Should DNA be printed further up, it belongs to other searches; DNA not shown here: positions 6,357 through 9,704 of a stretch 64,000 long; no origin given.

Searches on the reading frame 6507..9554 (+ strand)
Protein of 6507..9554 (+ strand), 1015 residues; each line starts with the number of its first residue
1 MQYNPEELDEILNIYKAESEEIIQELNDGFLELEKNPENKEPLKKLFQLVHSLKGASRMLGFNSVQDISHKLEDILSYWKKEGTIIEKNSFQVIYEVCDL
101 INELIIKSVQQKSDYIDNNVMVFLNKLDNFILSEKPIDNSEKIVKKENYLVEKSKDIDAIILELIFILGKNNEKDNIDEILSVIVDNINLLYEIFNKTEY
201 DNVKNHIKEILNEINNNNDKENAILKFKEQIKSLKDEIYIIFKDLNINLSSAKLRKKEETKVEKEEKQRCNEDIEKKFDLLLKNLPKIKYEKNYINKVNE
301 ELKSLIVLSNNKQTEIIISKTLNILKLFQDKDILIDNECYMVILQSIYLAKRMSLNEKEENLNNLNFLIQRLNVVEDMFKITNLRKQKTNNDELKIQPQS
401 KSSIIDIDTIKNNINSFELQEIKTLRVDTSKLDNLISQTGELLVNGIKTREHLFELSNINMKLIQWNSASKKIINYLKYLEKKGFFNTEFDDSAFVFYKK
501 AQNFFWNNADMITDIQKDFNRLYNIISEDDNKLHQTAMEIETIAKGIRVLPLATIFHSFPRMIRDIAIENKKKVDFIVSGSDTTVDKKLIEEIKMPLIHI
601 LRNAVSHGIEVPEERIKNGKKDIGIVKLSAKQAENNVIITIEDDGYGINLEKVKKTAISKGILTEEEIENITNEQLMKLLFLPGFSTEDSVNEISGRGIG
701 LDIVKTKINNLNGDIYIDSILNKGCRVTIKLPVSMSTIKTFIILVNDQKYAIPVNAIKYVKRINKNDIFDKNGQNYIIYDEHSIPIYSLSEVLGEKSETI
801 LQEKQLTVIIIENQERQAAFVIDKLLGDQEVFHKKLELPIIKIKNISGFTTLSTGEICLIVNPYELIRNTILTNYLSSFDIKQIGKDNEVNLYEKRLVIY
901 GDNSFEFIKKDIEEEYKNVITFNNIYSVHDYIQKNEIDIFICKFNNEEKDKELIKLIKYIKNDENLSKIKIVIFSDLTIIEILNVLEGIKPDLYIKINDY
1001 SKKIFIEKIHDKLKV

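Call 49: search_protein_families(library=pfam, proteins=[window:6507-9554:+], max_evalue=0.00001)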
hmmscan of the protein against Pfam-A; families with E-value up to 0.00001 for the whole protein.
window:6507-9554:+ (1015 aa): 3 families
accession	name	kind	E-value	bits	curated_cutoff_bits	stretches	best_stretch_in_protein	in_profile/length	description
PF01584.24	CheW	-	9.4e-16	58.1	23.5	1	742-868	4-135/138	CheW-like domain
PF02518.31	HATPase_c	-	1.5e-15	58.1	26.4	1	596-733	5-109/111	Histidine kinase-, DNA gyrase B-, and HSP90-like ATPase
PF01627.28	Hpt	-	1.7e-13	51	24.6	1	10-81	1-60/84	Hpt domain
